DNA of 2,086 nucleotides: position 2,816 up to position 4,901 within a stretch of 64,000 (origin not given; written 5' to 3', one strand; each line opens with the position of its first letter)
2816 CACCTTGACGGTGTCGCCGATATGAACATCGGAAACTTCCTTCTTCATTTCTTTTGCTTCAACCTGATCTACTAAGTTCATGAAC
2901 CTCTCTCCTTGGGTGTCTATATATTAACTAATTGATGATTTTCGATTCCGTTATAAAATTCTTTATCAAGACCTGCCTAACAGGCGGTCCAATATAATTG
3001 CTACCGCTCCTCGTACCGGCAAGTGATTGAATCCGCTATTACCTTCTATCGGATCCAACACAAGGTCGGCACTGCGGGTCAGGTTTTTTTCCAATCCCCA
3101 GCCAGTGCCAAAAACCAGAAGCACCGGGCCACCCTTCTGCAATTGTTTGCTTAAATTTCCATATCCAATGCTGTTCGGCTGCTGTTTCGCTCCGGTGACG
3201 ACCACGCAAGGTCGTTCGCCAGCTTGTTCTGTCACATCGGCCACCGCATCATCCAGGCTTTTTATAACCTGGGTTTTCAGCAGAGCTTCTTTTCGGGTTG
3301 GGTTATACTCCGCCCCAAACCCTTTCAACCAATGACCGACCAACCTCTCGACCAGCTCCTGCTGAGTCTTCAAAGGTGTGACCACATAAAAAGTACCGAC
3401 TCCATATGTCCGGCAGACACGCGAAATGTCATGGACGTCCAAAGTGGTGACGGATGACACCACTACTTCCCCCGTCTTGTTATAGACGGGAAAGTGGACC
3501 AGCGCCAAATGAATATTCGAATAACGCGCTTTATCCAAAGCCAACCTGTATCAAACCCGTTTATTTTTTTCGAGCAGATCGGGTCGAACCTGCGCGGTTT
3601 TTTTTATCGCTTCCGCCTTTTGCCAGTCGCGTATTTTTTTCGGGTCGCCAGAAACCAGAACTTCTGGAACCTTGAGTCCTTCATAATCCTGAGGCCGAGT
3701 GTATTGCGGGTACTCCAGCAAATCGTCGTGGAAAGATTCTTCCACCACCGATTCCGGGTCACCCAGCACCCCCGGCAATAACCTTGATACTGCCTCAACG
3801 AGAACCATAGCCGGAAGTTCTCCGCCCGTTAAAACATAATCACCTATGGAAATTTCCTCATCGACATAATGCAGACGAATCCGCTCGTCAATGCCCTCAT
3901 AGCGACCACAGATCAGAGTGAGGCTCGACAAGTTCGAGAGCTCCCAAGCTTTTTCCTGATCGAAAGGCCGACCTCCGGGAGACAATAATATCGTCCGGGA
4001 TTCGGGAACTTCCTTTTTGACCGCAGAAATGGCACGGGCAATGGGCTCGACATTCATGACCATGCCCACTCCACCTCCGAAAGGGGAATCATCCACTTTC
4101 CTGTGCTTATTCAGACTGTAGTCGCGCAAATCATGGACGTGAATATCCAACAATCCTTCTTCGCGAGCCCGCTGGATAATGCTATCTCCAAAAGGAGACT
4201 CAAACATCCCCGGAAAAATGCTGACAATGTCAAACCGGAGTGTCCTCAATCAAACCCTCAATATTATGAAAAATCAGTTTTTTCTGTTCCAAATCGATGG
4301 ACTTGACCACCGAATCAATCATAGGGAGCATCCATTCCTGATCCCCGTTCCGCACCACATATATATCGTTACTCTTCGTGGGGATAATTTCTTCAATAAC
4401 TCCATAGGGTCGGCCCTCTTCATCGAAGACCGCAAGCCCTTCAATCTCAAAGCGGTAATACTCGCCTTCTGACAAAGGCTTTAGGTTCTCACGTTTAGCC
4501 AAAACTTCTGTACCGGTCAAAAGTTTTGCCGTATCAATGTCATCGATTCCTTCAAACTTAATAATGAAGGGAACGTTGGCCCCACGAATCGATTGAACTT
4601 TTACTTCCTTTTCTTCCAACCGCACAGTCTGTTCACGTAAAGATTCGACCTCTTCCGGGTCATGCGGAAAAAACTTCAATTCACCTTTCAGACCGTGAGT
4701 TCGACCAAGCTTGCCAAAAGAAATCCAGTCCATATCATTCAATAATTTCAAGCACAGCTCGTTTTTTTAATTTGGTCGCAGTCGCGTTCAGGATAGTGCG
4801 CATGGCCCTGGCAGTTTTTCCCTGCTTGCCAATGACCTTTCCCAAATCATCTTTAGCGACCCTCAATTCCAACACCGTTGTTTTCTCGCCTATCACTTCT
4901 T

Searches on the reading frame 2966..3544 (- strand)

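Call 17: search_protein_families(library=pfam, proteins=[window:2966-3544:-], max_evalue=0.0001)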
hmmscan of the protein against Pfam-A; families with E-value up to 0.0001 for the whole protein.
window:2966-3544:- (192 aa): 1 family
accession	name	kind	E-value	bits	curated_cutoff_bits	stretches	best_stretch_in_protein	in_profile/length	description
PF09936.14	Methyltrn_RNA_4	-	7.1e-74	248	22.6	1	10-190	1-182/182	SAM-dependent RNA methyltransferase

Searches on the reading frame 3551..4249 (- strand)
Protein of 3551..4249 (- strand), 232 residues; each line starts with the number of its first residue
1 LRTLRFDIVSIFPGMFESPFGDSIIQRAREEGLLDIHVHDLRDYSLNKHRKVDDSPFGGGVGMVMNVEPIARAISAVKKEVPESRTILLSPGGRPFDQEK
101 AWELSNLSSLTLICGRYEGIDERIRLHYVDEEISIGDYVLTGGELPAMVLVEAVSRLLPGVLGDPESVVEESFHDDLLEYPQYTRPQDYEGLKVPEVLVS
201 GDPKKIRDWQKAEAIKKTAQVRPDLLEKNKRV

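Call 17: search_protein_families(library=pfam, proteins=[window:3551-4249:-], max_evalue=0.0001)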
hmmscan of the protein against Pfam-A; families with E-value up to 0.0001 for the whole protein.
window:3551-4249:- (232 aa): 1 family
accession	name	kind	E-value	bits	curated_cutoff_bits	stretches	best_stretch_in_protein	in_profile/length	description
PF01746.26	tRNA_m1G_MT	-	1.1e-63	214.9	27.3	1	26-223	2-195/195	tRNA (Guanine-1)-methyltransferase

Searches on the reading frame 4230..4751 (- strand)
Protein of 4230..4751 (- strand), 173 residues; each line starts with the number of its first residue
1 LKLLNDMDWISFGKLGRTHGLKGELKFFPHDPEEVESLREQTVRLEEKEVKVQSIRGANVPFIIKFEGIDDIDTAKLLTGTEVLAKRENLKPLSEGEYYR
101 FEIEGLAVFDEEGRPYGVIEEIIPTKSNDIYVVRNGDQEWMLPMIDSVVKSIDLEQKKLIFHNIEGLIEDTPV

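Call 17: search_protein_families(library=pfam, proteins=[window:4230-4751:-], max_evalue=0.0001)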
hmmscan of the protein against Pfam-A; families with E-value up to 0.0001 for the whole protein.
window:4230-4751:- (173 aa): 3 families
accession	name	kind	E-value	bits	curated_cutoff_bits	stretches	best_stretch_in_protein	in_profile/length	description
PF01782.24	RimM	-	3e-15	56.7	23.5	1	13-88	3-83/84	RimM N-terminal domain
PF24986.1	PRC_RimM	-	2e-08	34.2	27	1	102-162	3-64/69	RimM PRC barrel domain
PF05239.21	PRC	-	2.1e-07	31.3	21.2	1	95-167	1-77/78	PRC-barrel domain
